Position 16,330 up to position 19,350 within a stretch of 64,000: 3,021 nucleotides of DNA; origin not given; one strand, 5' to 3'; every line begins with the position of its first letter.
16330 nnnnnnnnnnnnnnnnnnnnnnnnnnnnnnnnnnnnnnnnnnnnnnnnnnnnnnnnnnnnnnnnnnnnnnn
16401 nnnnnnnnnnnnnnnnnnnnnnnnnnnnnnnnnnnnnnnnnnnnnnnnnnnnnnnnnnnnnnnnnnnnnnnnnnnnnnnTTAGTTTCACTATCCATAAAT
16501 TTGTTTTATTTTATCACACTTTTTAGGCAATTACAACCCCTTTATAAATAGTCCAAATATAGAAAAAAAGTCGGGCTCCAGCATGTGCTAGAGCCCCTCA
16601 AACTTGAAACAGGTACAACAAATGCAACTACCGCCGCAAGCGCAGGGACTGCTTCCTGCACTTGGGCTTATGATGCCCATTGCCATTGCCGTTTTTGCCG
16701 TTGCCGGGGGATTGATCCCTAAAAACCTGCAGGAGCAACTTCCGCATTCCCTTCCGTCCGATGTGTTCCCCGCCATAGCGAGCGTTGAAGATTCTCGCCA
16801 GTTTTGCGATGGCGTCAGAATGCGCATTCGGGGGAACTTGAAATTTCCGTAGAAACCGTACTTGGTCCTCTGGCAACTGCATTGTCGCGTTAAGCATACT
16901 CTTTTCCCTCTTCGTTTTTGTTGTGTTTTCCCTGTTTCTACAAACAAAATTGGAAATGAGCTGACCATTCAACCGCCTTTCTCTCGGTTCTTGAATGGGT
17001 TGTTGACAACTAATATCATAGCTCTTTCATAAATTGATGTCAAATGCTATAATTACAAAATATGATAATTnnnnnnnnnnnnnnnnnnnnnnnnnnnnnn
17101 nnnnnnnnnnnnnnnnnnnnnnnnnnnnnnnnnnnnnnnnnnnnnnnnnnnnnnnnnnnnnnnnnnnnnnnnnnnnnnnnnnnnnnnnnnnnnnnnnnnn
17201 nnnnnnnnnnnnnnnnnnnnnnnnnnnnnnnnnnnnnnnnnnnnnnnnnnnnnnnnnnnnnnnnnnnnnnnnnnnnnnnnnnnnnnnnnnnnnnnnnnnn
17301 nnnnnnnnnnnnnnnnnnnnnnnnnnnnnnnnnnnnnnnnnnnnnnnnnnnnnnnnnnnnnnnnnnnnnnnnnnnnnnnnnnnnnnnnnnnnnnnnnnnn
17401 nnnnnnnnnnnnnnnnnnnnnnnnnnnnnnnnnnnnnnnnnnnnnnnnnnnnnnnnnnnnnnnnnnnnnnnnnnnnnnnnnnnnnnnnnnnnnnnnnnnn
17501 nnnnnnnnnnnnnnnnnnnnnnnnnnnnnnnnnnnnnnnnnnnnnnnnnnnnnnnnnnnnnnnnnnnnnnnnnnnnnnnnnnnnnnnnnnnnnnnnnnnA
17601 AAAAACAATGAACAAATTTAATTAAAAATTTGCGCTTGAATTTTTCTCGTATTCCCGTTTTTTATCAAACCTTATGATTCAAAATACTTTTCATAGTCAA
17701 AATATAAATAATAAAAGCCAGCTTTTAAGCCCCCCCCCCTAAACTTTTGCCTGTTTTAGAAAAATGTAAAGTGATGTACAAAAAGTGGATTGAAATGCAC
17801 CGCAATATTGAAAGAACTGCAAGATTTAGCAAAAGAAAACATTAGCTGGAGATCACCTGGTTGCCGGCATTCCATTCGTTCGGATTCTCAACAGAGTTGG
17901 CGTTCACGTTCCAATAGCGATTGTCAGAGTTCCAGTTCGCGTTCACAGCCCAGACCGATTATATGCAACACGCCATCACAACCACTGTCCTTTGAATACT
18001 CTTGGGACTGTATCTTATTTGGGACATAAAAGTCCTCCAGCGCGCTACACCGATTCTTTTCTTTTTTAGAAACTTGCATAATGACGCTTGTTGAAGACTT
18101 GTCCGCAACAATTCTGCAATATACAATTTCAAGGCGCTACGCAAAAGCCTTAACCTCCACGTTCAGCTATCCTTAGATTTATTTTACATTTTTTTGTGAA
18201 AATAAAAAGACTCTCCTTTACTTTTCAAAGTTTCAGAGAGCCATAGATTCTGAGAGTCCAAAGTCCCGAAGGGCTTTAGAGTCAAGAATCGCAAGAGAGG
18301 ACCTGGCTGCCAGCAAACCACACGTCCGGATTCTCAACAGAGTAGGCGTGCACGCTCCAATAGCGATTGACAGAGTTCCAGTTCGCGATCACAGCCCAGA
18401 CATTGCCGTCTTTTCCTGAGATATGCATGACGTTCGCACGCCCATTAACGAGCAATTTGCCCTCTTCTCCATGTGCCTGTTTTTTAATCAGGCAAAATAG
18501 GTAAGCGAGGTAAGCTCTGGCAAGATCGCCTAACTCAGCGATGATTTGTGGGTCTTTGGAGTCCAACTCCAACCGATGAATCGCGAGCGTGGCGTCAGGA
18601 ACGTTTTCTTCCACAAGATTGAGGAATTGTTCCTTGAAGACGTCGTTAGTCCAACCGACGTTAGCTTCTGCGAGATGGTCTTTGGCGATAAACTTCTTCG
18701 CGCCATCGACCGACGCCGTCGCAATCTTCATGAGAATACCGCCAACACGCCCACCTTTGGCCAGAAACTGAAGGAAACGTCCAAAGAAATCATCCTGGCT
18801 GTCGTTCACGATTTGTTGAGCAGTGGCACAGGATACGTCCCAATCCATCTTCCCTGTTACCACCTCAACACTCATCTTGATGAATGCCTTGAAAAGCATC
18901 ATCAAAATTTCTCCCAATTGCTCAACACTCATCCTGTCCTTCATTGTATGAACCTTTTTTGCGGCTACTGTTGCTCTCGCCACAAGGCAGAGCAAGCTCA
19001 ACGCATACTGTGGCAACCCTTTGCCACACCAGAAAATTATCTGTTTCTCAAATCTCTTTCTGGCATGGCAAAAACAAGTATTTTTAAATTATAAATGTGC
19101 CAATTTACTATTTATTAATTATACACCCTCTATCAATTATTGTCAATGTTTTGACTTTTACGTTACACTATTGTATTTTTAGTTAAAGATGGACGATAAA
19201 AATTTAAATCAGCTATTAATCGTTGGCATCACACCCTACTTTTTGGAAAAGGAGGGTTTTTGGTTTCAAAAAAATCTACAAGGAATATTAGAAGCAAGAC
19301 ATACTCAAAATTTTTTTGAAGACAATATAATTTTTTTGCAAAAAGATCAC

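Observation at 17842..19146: Cassette 2 of the family, with a 3' partial pseudo-copy about 330 nt downstream of the full gene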

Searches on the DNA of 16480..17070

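Call 93: search_rna_families(source=window, start=16480, end=17070, threshold=evalue, max_evalue=1)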
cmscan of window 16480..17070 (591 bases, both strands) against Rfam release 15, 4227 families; matches with E-value up to 1: 1.
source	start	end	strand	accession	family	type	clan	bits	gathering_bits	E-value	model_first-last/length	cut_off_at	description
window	16563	16612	-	RF02353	BjrC68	Gene; sRNA;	-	22.7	39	0.0015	1-82/82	no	Bradyrhizobiaceae sRNA BjrC68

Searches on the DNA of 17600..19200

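Call 57: search_rna_families(source=window, start=17600, end=19200, threshold=evalue, max_evalue=1)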
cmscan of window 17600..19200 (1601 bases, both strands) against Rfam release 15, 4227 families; matches with E-value up to 1: 0.
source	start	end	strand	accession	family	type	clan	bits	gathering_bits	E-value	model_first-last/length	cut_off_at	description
